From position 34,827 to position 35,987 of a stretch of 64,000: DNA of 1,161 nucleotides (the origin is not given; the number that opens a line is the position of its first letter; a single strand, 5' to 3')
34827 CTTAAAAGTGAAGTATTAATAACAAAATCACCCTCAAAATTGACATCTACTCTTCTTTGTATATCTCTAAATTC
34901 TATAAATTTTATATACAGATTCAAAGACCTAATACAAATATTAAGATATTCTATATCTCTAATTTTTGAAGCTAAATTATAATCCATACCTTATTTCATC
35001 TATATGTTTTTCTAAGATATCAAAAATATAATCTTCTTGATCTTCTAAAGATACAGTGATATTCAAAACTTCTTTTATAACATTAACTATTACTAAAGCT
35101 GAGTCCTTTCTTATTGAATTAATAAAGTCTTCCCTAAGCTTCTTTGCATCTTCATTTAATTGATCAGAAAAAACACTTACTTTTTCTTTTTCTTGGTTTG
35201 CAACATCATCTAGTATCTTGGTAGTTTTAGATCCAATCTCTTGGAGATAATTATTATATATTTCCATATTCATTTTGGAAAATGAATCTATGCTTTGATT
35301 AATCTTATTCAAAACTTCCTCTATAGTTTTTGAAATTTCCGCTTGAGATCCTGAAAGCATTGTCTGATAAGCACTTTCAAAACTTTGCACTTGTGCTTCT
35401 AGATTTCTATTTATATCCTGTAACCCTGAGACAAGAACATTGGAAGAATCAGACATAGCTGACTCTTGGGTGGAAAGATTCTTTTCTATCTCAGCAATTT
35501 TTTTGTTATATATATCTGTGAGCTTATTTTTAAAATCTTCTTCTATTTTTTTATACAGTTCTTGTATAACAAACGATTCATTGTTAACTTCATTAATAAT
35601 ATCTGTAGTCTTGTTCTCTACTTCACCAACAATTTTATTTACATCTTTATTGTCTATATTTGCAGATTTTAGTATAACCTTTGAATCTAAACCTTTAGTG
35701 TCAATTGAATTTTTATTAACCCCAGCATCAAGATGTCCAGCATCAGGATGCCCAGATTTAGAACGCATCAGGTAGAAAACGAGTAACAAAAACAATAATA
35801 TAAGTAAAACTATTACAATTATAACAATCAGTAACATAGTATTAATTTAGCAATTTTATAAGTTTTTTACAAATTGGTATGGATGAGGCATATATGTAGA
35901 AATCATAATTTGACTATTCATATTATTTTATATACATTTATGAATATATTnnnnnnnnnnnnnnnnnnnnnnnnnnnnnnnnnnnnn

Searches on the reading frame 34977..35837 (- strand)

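Call 17: search_protein_families(library=pfam, proteins=[window:34977-35837:-], max_evalue=0.001)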
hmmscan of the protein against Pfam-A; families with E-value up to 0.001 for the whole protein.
window:34977-35837:- (286 aa): 1 family
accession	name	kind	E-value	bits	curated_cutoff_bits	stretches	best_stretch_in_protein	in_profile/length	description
PF01442.23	Apolipoprotein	-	5.8e-05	23.3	90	1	81-237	6-162/190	Apolipoprotein A1/A4/E domain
